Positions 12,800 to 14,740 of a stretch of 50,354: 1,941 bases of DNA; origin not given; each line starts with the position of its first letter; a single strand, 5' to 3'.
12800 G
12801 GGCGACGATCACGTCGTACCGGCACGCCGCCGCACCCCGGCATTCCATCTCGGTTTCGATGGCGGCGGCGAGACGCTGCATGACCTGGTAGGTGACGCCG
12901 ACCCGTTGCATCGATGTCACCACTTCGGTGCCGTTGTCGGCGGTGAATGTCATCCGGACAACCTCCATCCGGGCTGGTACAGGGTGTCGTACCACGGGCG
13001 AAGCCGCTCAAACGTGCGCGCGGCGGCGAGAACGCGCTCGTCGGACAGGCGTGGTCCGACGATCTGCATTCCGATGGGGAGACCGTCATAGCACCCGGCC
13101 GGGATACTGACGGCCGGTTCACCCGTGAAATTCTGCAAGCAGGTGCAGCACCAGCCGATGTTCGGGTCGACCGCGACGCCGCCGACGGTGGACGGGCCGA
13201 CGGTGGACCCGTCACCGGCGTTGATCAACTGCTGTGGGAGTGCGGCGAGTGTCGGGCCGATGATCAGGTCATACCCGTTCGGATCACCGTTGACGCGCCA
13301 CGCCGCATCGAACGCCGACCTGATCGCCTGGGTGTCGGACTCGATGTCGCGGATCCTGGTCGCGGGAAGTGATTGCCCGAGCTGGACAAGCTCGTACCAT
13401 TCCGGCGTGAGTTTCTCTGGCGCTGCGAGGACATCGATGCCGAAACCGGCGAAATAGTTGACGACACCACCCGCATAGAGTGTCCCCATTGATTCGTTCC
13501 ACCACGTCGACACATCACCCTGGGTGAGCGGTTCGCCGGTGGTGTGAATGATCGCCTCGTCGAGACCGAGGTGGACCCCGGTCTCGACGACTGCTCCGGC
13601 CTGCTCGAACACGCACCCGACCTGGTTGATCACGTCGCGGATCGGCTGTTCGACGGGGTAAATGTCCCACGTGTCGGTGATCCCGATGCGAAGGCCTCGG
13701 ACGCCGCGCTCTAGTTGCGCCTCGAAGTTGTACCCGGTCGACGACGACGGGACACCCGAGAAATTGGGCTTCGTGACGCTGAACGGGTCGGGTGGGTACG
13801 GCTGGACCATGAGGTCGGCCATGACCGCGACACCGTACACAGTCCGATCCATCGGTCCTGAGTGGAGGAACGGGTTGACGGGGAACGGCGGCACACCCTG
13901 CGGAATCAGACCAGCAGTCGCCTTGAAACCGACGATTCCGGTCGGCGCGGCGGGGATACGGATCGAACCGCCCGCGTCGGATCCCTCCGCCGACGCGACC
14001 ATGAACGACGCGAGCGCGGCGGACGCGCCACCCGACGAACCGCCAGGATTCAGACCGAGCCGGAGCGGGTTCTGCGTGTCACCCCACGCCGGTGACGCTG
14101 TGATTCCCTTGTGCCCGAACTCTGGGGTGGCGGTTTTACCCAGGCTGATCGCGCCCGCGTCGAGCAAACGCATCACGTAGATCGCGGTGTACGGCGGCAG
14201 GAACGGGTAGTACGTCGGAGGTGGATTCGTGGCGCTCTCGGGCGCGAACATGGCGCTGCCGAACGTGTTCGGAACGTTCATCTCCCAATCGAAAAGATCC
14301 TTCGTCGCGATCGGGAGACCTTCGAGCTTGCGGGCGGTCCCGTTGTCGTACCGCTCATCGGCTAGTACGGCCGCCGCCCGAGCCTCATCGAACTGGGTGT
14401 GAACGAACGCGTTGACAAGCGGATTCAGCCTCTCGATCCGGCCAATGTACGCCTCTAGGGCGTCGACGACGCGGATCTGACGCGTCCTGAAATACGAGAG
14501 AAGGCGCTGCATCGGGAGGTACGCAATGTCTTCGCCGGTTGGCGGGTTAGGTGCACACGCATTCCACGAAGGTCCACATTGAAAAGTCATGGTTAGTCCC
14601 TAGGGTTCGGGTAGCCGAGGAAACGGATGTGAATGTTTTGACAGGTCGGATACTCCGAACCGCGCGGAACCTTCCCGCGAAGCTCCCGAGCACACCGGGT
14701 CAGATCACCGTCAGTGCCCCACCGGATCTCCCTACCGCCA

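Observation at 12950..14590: Intact amidase-signature (GatA-like) enzyme translationally coupled inside the head-tail connector gene block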

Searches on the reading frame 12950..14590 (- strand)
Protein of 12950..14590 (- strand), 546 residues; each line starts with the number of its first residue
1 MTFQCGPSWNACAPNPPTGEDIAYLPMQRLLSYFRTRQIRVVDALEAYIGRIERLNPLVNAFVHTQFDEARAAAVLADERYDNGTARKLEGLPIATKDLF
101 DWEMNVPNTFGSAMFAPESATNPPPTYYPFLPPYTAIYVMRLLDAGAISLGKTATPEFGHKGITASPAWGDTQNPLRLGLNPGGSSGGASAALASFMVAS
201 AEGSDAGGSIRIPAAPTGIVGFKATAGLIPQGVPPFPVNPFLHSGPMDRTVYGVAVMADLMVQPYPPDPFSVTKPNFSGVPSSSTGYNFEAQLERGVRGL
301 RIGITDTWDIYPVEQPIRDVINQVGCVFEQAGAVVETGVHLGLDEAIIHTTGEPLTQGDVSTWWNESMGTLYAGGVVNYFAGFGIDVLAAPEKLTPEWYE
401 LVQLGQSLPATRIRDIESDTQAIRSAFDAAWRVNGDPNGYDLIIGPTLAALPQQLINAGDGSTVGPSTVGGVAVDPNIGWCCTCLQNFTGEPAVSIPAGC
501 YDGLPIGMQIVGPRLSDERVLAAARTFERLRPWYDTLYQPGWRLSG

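Call 3: search_protein_families(library=pfam, proteins=[window:12950-14590:-], max_evalue=0.01)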
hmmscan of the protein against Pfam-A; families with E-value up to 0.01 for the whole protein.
window:12950-14590:- (546 aa): 1 family
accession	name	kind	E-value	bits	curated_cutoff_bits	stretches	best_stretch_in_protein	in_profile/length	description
PF01425.27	Amidase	-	8.8e-66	223.2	27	1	43-521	1-445/445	Amidase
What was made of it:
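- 12950..14590 (-): Gene for a 546-aa amidase-signature (AS, PF01425) amidohydrolase of the aryl-acylamidase-like subfamily. Pfam E=8.8e-66 over the full length (call 3).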

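Call 4: search_protein_families(library=phrogs, proteins=[window:12950-14590:-], max_evalue=0.01)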
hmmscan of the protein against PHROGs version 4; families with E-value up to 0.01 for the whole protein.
window:12950-14590:- (546 aa): 1 family
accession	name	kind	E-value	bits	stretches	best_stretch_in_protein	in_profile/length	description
phrog_29364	-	unknown function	1.4e-26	94.9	2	130-253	94-217/495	-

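Call 6: search_dna_similar(query=window:12950-14590:-, collection=phages, mode=protein, max_rows=60)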
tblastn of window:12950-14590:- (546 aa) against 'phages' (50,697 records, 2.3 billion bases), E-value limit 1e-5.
Records with a match: 19; places in all: 19; records where one place covers at least 80% of the query: 9.
Best place of each record, by identity: <60% 19.
By first word of the organism name: Listeria 8; Enterococcus 4; Bacteriophage 3; Acinetobacter 2; Microcystis 1; Staphylococcus 1.
By host as written in the record: Listeria monocytogenes 8; - 6; Enterococcus faecalis 3; Microcystis sp. SG03 1; Staphylococcus aureus 1.
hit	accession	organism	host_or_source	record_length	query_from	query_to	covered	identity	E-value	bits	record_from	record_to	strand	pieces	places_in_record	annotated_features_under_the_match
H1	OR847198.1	Listeria phage LM 4-11-1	Listeria monocytogenes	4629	27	534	93%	26.4%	1e-15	86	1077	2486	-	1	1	record has no annotation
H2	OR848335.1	Listeria phage LM 4-14-1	Listeria monocytogenes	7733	25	534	93%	26.0%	2e-14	82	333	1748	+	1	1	record has no annotation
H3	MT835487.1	Bacteriophage sp.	human fecal samples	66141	34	533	92%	26.5%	1e-18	96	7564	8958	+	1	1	record has no annotation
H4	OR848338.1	Listeria phage LM 4-14-1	Listeria monocytogenes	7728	25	534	93%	25.7%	1e-13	80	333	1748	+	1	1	record has no annotation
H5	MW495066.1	Microcystis phage MaAM05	Microcystis sp. SG03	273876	30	528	91%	26.1%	3e-12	76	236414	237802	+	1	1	gatA: glutamyl-tRNA(Gln) amidotransferase subunit A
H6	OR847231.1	Listeria phage LM 4-11-1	Listeria monocytogenes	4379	51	528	88%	26.5%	1e-13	80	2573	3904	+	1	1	record has no annotation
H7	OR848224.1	Listeria phage LM 4-14-1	Listeria monocytogenes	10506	51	528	88%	26.5%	2e-13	80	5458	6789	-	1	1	record has no annotation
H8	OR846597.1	Enterococcus phage Efs 1-1-1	Enterococcus faecalis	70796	27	534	93%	24.9%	8e-15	84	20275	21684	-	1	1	record has no annotation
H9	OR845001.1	Staphylococcus phage SA 1306 Kay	Staphylococcus aureus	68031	22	535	94%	23.4%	7e-15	84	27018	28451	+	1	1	record has no annotation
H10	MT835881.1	Bacteriophage sp.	human fecal samples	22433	150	531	70%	27.6%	2e-14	83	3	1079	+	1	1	record has no annotation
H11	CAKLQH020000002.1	Acinetobacter phage MD-2021a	not known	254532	21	350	60%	28.8%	2e-12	76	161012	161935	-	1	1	gatA_2: amidase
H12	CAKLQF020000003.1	Acinetobacter phage MD-2021a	not known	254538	21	350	60%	28.8%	2e-12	76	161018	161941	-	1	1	gatA_2: amidase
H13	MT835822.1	Bacteriophage sp.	human fecal samples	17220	35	304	49%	34.8%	2e-12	76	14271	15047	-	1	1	record has no annotation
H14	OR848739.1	Listeria phage LM 4-14-1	Listeria monocytogenes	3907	27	336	57%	28.7%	9e-9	64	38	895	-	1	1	record has no annotation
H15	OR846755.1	Listeria phage LM 4-11-1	Listeria monocytogenes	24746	25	333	57%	27.9%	6e-8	62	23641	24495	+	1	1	record has no annotation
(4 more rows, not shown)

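Call 10: search_protein_families(library=ncbifam, proteins=[window:12950-14590:-], max_evalue=0.001)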
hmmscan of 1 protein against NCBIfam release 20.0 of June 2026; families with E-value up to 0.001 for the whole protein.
window:12950-14590:- (546 aa): 26 families (the best 25 are shown)
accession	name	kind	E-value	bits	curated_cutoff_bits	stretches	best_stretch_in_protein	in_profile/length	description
NF004815.0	PRK06169.1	equivalog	3.7e-78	263.1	506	2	21-346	6-308/471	amidase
NF005686.0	PRK07486.1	subfamily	4.6e-63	213.6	465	2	19-336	8-306/486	amidase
NF005450.0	PRK07042.1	equivalog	3.9e-55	187.2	458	2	24-337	6-293/464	amidase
NF004816.0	PRK06170.1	equivalog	2.9e-51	174.6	503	2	20-352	7-321/493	amidase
NF009119.0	PRK12470.1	equivalog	2.1e-47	162.2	498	1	41-535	25-456/462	amidase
NF004717.0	PRK06061.1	equivalog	2.9e-47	161.4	498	2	29-264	21-242/483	amidase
NF005687.0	PRK07487.1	subfamily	3.8e-46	157.8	428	2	31-276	14-252/468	amidase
NF005565.0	PRK07235.1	subfamily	1.8e-45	155.6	545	1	129-533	115-503/506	amidase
TIGR00132.1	gatA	equivalog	2.7e-44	151.7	481.1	2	35-333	6-279/466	Asp-tRNA(Asn)/Glu-tRNA(Gln) amidotransferase subunit GatA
NF005899.0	PRK07869.1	equivalog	7.7e-42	143.7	418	2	33-252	23-225/471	amidase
NF005688.0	PRK07488.1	equivalog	3.7e-41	141.5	532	2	25-333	11-282/474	indoleacetamide hydrolase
NF006631.0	PRK09201.1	equivalog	4.1e-41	141.2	461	2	29-330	11-291/466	AtzE family amidohydrolase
TIGR02715.1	amido_AtzE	subfamily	1.3e-40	139.7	425.75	2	35-330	10-284/452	AtzE family amidohydrolase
NF005099.0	PRK06529.1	equivalog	3.8e-38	131.5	505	1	35-232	14-194/484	amidase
NF005460.0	PRK07056.1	subfamily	1.2e-37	130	447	1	42-261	25-238/457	amidase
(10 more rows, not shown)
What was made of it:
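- Checked: The GatA model TIGR00132 scores 152 bits against a cut-off of 481 (call 10).
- TIGR00132 scores 152 bits against a cut-off of 481 (call 10).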

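Call 11: find_homologous_proteins(query=window:12950-14590:-, max_evalue=1e-10)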
Query window:12950-14590:- (546 aa): 1885 proteins with E <= 1e-10 among 8000 candidates; the best 120 are listed.
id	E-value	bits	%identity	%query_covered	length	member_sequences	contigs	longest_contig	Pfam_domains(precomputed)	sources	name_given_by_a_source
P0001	0.0e+0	1262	100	100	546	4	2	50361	PF01425.27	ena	-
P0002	0.0e+0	1058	84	100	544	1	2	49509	PF01425.27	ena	-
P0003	0.0e+0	1058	84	100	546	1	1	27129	PF01425.27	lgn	-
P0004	0.0e+0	1041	82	100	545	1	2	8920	PF01425.27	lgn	-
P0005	0.0e+0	1033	83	100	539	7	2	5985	PF01425.27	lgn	-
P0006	2.2e-240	817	77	88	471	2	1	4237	PF01425.27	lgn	-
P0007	4.2e-210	717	61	98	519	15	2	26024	PF01425.27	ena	-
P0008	5.6e-193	660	61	94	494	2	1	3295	PF01425.27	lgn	-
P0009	6.1e-148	512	52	95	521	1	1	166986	PF01425.27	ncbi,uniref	ncbi:amidase [Streptomyces sp. NPDC051555]|uniref:amidase n=1 Tax=Streptomyces sp. NPDC051555 TaxID=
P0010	2.5e-146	506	49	95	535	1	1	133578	PF01425.27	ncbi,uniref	ncbi:amidase [Streptomyces sp. TR02-1]|uniref:amidase n=1 Tax=Streptomyces sp. TR02-1 TaxID=3385977 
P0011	7.6e-145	502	50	95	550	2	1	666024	PF01425.27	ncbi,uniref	ncbi:amidase [Streptomyces sp. NPDC096198]|uniref:amidase n=1 Tax=Streptomyces sp. NPDC096198 TaxID=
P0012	2.2e-142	493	49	94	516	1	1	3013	PF01425.27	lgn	-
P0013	4.9e-126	439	57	71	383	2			PF01425.27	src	-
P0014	3.4e-119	417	45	97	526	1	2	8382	PF01425.27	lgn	-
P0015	8.9e-115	402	43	96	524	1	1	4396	PF01425.27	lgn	-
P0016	7.2e-114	399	43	95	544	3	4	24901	PF01425.27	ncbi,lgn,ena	ncbi:MAG TPA: amidase [Jiangellaceae bacterium]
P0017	1.1e-111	392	42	95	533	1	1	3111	PF01425.27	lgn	-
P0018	3.0e-110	387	42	96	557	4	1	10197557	PF01425.27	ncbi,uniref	ncbi:amidase [Dactylosporangium sp. CA-139114]|uniref:amidase n=1 Tax=Dactylosporangium sp. CA-13911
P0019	9.9e-110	386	42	96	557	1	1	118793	PF01425.27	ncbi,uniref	ncbi:amidase family protein [Dactylosporangium maewongense]|uniref:Amidase family protein n=1 Tax=Da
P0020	1.7e-109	385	43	96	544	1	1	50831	PF01425.27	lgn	-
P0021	5.6e-109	383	42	96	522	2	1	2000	PF01425.27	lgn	-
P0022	2.6e-108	381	42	96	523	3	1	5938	PF01425.27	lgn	-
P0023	2.2e-107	378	41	96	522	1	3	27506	PF01425.27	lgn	-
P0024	2.5e-103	364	42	97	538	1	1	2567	PF01425.27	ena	-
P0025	1.9e-99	352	42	94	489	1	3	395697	PF01425.27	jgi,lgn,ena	-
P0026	2.3e-99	351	40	96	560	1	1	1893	PF01425.27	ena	-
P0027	3.3e-98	348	40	95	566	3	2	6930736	PF01425.27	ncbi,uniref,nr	ncbi:amidase [Micromonospora sagamiensis]|uniref:Amidase/aspartyl-tRNA(Asn)/glutamyl-tRNA(Gln) amido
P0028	4.1e-98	347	41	95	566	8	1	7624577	PF01425.27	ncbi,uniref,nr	ncbi:aspartyl-tRNA(Asn)/glutamyl-tRNA(Gln) amidotransferase subunit A [Micromonospora pallida]|unire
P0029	1.1e-96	342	41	95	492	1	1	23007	PF01425.27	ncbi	ncbi:MAG: amidase family protein [Lacunisphaera sp.]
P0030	4.9e-96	340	42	94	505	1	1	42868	PF01425.27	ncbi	-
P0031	5.7e-96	340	39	95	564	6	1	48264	PF01425.27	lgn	-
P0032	1.0e-93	333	40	95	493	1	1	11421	PF01425.27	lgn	-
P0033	2.4e-93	332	40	95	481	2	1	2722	PF01425.27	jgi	jgi:amidase/aspartyl-tRNA(Asn)/glutamyl-tRNA(Gln) amidotransferase subunit A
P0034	1.2e-92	329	41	95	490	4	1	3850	PF01425.27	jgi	-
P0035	3.7e-92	328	40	94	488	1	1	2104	PF01425.27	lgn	-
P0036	5.6e-92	327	40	95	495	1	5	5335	PF01425.27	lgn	-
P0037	6.6e-92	327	41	96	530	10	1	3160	PF01425.27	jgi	jgi:Asp-tRNA(Asn)/Glu-tRNA(Gln) amidotransferase A subunit family amidase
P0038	2.1e-91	325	39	95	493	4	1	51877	PF01425.27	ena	-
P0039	5.6e-91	324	39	96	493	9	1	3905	PF01425.27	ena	-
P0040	1.1e-90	323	39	95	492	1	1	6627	PF01425.27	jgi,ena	-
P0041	1.1e-90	323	40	96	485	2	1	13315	PF01425.27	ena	-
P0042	1.4e-90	322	41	94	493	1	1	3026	PF01425.27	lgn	-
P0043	1.6e-90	322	39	95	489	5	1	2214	PF01425.27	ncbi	-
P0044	1.8e-90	322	39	95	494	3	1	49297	PF01425.27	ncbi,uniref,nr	ncbi:amidase [Haliea sp. E1-2-M8]|uniref:amidase n=1 Tax=Haliea sp. E1-2-M8 TaxID=3064706 RepID=UPI0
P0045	4.3e-90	321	41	94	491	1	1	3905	PF01425.27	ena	-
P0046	7.2e-90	320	42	95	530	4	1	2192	PF01425.27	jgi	jgi:amidase/aspartyl-tRNA(Asn)/glutamyl-tRNA(Gln) amidotransferase subunit A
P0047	1.5e-89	319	41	96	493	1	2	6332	PF01425.27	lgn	-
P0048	2.2e-89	318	40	95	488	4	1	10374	PF01425.27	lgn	-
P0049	3.0e-89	318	40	96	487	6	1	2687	PF01425.27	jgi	-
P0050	5.5e-89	317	39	95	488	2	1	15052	PF01425.27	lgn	-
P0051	6.0e-89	317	37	96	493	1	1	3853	PF01425.27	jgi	jgi:Asp-tRNA(Asn)/Glu-tRNA(Gln) amidotransferase A subunit family amidase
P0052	1.1e-88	316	39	96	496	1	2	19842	PF01425.27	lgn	-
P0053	1.3e-88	316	40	94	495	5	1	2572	PF01425.27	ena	-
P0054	2.2e-88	315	40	94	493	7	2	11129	PF01425.27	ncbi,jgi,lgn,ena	-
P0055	2.4e-88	315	41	95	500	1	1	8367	PF01425.27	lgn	-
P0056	3.0e-88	315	39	96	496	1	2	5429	PF01425.27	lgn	-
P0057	3.3e-88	315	40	95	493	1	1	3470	PF01425.27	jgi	jgi:amidase/aspartyl-tRNA(Asn)/glutamyl-tRNA(Gln) amidotransferase subunit A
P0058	5.3e-88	314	38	96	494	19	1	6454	PF01425.27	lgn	-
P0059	6.9e-88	313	39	95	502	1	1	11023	PF01425.27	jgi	jgi:amidase/aspartyl-tRNA(Asn)/glutamyl-tRNA(Gln) amidotransferase subunit A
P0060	9.4e-88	313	41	92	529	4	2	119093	PF01425.27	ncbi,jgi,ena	-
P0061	1.2e-87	313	38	95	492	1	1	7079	PF01425.27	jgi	jgi:Asp-tRNA(Asn)/Glu-tRNA(Gln) amidotransferase A subunit family amidase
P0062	1.3e-87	313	40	94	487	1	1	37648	PF01425.27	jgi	jgi:aspartyl-tRNA(Asn)/glutamyl-tRNA(Gln) amidotransferase subunit A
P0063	3.1e-87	311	40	95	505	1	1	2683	PF01425.27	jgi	jgi:amidase/aspartyl-tRNA(Asn)/glutamyl-tRNA(Gln) amidotransferase subunit A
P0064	3.3e-87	311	39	95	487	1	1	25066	PF01425.27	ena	-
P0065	6.0e-87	310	39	94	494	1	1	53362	PF01425.27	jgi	jgi:amidase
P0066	6.2e-87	310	39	95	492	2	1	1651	PF01425.27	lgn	-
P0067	6.6e-87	310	39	95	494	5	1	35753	PF01425.27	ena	-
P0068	7.6e-87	310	39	95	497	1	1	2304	PF01425.27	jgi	jgi:amidase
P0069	7.8e-87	310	40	94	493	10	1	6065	PF01425.27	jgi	jgi:amidase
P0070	1.1e-86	310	39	93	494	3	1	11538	PF01425.27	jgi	-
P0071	1.2e-86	309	38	96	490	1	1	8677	PF01425.27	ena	-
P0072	1.3e-86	309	39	95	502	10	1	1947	PF01425.27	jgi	jgi:amidase/aspartyl-tRNA(Asn)/glutamyl-tRNA(Gln) amidotransferase subunit A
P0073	1.7e-86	309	40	95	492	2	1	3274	PF01425.27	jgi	jgi:amidase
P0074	2.2e-86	309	38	95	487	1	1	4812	PF01425.27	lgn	-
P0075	2.3e-86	308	39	95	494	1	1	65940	PF01425.27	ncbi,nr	ncbi:MAG TPA: amidase family protein [Candidatus Dormibacteraeota bacterium]|nr:amidase family prote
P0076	2.5e-86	308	39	95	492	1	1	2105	PF01425.27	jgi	jgi:amidase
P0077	2.7e-86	308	40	95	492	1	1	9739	PF01425.27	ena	-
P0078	3.1e-86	308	39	96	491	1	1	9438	PF01425.27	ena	-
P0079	3.2e-86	308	39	96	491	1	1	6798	PF01425.27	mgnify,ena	mgnify:FL=1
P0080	3.2e-86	308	41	92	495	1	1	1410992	PF01425.27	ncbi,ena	-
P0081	3.3e-86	308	40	92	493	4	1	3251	PF01425.27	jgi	jgi:amidase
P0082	3.4e-86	308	40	95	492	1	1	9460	PF01425.27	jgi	-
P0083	3.6e-86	308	39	95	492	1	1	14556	PF01425.27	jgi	jgi:amidase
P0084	4.0e-86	308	38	95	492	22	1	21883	PF01425.27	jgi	jgi:amidase/aspartyl-tRNA(Asn)/glutamyl-tRNA(Gln) amidotransferase subunit A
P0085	5.0e-86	307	37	96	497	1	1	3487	PF01425.27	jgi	jgi:Asp-tRNA(Asn)/Glu-tRNA(Gln) amidotransferase A subunit family amidase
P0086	5.7e-86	307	37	94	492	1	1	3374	PF01425.27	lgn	-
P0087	6.6e-86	307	39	95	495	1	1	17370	PF01425.27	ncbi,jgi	ncbi:MAG: Asp-tRNA(Asn)/Glu-tRNA(Gln) amidotransferase A subunit family amidase [Pseudohongiellaceae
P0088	8.2e-86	307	38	97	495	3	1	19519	PF01425.27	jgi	jgi:amidase/aspartyl-tRNA(Asn)/glutamyl-tRNA(Gln) amidotransferase subunit A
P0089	8.6e-86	307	38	96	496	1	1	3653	PF01425.27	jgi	jgi:Asp-tRNA(Asn)/Glu-tRNA(Gln) amidotransferase A subunit family amidase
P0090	9.1e-86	306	39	95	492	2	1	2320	PF01425.27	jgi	jgi:amidase/aspartyl-tRNA(Asn)/glutamyl-tRNA(Gln) amidotransferase subunit A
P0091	9.2e-86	306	40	95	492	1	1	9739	PF01425.27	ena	-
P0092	9.5e-86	306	39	95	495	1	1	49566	PF01425.27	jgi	jgi:Asp-tRNA(Asn)/Glu-tRNA(Gln) amidotransferase A subunit family amidase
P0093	9.7e-86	306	39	96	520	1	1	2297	PF01425.27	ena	-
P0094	1.0e-85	306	39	95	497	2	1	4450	PF01425.27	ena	-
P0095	1.1e-85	306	40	92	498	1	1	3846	PF01425.27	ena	-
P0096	1.2e-85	306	39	93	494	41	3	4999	PF01425.27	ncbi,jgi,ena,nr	ncbi:MAG TPA: amidase [Methylomirabilota bacterium]|nr:amidase [Methylomirabilota bacterium]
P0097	1.3e-85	306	40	94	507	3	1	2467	PF01425.27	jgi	jgi:amidase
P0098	1.4e-85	306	38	95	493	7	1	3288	PF01425.27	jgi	-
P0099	1.6e-85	306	39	96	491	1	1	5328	PF01425.27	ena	-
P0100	1.6e-85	306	38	94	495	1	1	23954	PF01425.27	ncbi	ncbi:MAG: amidase [Hyphomicrobiales bacterium]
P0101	1.6e-85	306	39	93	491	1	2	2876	PF01425.27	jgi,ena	jgi:amidase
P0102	1.7e-85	306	39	93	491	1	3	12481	PF01425.27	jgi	jgi:amidase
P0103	1.7e-85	306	40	95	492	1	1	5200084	PF01425.27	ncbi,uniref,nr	ncbi:amidase/aspartyl-tRNA(Asn)/glutamyl-tRNA(Gln) amidotransferase subunit A [Geodermatophilus bull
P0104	1.9e-85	305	39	95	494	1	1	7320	PF01425.27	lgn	-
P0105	1.9e-85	305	39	94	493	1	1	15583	PF01425.27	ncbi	ncbi:MAG: amidase [Candidatus Dormibacteraceae bacterium]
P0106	2.1e-85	305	38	95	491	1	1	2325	PF01425.27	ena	-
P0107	2.1e-85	305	38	95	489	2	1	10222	PF01425.27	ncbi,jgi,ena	-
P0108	2.2e-85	305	38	95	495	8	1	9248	PF01425.27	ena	-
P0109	2.3e-85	305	39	95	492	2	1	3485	PF01425.27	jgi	-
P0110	2.4e-85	305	38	94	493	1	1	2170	PF01425.27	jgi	jgi:amidase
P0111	2.5e-85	305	40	94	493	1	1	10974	PF01425.27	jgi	jgi:amidase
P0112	2.6e-85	305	40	94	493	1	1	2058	PF01425.27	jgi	jgi:amidase/aspartyl-tRNA(Asn)/glutamyl-tRNA(Gln) amidotransferase subunit A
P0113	2.7e-85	305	38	96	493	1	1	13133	PF01425.27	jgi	jgi:Asp-tRNA(Asn)/Glu-tRNA(Gln) amidotransferase A subunit family amidase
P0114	2.8e-85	305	39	93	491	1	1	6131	PF01425.27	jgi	jgi:amidase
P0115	2.9e-85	305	39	94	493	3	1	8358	PF01425.27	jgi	-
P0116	2.9e-85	305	39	95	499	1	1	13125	PF01425.27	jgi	jgi:amidase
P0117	3.0e-85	305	38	96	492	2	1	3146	PF01425.27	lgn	-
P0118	3.1e-85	305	39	93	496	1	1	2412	PF01425.27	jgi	jgi:amidase/aspartyl-tRNA(Asn)/glutamyl-tRNA(Gln) amidotransferase subunit A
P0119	3.2e-85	305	39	95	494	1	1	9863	PF01425.27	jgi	jgi:amidase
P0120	3.3e-85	305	39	95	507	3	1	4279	PF01425.27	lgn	-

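Call 12: find_encoding_contigs(protein=P0002, flank=10000, max_places=3)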
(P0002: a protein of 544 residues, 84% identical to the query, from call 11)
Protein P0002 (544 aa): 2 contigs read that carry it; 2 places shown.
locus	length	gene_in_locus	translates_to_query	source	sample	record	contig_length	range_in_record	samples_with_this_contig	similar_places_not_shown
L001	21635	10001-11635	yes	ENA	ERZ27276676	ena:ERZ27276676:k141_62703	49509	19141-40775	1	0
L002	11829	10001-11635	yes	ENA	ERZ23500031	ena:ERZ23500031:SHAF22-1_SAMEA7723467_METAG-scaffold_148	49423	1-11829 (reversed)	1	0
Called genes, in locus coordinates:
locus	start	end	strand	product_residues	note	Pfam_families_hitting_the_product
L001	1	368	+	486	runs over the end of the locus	-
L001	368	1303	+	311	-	PF04233:Phage_Mu_F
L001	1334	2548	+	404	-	-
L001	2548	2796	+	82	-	-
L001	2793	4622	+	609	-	-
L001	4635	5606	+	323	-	-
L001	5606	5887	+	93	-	-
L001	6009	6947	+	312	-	-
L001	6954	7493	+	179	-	-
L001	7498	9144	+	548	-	PF01833:TIG (faint), PF01835:MG2 (faint), PF00041:fn3 (weak)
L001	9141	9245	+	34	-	PF24729:Acb2_Tad1_hairpin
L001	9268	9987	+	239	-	-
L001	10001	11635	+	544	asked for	PF01425:Amidase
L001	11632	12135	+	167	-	-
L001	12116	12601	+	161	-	-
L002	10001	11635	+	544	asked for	PF01425:Amidase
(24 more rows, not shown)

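Call 13: find_encoding_contigs(protein=P0007, flank=10000, max_places=3)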
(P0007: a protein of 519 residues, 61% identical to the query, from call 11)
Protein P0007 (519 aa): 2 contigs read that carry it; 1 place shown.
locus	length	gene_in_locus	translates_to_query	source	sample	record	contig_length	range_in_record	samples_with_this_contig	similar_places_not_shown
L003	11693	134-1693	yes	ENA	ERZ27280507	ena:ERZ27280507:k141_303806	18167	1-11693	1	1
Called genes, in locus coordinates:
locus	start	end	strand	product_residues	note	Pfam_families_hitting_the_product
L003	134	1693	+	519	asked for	PF01425:Amidase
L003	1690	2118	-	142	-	-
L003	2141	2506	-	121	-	-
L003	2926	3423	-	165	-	-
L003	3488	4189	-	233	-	-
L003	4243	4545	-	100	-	-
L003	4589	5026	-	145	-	-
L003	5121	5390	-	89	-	-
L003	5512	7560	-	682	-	-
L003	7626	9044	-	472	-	-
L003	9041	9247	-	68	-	-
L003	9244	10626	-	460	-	PF10935:DUF2637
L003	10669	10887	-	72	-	-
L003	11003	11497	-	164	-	-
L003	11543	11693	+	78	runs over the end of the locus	-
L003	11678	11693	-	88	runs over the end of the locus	-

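Call 14: find_encoding_contigs(protein=P0003, flank=10000, max_places=3)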
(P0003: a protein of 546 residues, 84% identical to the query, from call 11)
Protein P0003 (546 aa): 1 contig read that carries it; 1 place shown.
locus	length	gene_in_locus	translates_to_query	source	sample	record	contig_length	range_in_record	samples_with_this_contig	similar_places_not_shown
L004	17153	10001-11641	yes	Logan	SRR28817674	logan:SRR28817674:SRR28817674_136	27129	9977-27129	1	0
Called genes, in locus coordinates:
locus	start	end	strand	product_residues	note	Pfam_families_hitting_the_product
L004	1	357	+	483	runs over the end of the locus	-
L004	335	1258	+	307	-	PF04233:Phage_Mu_F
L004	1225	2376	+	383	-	-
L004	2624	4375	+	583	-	-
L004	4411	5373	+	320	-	-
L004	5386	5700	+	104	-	-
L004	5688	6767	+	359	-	-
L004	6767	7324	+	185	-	-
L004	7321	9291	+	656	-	PF16383:DUF4992 (faint), PF00041:fn3, PF16656:Pur_ac_phosph_N (faint), PF25059:FN3_DSCAM-DSCAML_C (faint), PF00041:fn3 (weak)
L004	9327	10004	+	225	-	-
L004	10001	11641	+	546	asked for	PF01425:Amidase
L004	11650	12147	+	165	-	-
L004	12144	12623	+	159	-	-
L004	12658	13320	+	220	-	-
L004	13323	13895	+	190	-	-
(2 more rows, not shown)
